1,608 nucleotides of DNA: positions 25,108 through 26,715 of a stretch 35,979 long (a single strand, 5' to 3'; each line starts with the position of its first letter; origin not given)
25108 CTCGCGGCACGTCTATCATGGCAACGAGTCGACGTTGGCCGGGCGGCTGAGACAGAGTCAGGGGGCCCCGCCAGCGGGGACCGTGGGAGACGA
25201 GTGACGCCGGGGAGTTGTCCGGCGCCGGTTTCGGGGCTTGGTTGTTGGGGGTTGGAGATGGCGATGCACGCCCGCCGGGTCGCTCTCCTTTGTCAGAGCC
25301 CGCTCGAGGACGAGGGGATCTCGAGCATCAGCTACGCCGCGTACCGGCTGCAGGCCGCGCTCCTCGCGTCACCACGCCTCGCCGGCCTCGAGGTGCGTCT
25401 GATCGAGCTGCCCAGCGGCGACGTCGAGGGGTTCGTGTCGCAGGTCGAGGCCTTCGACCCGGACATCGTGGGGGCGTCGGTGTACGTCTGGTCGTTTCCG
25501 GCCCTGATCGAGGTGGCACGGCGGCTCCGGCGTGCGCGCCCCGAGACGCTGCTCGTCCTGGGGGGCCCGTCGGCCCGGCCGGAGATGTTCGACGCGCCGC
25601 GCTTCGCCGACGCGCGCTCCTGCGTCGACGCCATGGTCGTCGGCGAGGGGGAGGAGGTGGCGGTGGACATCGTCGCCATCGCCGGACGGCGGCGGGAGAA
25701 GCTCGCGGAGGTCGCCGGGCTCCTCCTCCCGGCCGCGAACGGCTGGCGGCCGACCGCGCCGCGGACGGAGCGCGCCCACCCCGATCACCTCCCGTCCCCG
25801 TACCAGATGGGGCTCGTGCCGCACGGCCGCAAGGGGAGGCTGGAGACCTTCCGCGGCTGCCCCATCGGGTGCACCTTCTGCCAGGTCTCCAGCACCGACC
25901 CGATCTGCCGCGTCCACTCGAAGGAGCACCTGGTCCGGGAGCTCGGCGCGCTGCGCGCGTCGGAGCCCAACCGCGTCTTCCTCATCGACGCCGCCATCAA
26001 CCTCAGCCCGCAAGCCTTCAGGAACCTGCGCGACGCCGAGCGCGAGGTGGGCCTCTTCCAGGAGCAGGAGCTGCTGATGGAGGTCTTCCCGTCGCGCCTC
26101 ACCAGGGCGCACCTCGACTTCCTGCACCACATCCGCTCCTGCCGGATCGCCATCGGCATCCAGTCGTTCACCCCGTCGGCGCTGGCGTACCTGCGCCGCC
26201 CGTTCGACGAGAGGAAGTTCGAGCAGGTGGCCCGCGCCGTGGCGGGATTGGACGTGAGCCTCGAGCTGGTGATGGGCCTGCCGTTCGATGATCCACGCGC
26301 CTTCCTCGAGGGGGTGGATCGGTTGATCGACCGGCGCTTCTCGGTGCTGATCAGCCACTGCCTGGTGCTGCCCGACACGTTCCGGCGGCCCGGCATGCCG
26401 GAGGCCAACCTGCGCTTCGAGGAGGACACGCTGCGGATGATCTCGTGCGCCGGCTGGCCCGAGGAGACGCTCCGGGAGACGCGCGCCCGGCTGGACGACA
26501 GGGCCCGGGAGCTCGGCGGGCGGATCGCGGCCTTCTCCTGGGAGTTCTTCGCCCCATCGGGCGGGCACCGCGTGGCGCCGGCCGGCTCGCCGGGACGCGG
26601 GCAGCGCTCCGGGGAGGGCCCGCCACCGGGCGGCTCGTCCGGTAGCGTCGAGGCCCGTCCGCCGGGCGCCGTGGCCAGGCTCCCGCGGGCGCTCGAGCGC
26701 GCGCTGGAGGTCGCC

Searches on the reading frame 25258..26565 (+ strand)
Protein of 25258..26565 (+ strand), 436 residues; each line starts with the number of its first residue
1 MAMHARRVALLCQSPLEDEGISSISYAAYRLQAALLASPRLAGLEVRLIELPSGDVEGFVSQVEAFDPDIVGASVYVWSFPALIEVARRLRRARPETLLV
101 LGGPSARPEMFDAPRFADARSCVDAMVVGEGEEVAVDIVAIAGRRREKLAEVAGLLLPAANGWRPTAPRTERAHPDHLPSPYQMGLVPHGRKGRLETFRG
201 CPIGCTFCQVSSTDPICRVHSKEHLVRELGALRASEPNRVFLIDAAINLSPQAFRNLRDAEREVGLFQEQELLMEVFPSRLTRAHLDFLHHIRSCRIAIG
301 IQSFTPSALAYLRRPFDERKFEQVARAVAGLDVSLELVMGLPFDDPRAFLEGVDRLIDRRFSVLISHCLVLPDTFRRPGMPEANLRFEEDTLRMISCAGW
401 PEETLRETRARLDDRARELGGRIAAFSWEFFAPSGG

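Call 72: find_homologous_proteins(query=window:25258-26565:+, max_evalue=1e-10)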
Query seq(436 aa) (436 aa): 97 proteins with E <= 1e-10 among 8000 candidates.
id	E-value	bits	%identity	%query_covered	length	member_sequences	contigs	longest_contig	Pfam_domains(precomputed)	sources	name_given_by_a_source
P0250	6.2e-287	969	100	100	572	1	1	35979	PF04055.28,PF02310.25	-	-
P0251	4.3e-182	624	65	98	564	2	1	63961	PF04055.28,PF02310.25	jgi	jgi:hypothetical protein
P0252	4.9e-141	489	55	97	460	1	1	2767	PF04055.28,PF02310.25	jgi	jgi:radical SAM superfamily enzyme YgiQ (UPF0313 family)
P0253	7.2e-120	419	47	99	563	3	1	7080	PF04055.28,PF02310.25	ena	-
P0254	6.5e-119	416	49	97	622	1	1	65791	PF04055.28,PF02310.25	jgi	jgi:radical SAM superfamily enzyme YgiQ (UPF0313 family)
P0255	9.5e-118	412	46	99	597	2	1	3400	PF04055.28,PF02310.25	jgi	-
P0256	1.5e-115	405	46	100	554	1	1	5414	PF04055.28,PF02310.25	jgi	jgi:hypothetical protein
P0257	1.2e-109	385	47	94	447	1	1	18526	PF04055.28,PF02310.25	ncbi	-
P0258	9.8e-108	379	44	99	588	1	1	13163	PF04055.28,PF02310.25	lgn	-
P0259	2.9e-107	377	44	99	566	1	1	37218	PF04055.28,PF02310.25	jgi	jgi:hypothetical protein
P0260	4.5e-107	377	47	93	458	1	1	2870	PF04055.28,PF02310.25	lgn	-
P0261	7.0e-107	376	45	99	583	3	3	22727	PF04055.28,PF02310.25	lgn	-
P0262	3.1e-106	374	45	98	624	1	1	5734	PF04055.28,PF02310.25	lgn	-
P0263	4.8e-106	373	45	99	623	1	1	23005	PF04055.28,PF02310.25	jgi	jgi:radical SAM superfamily enzyme YgiQ (UPF0313 family)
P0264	5.9e-105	370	45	99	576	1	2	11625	PF04055.28,PF02310.25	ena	-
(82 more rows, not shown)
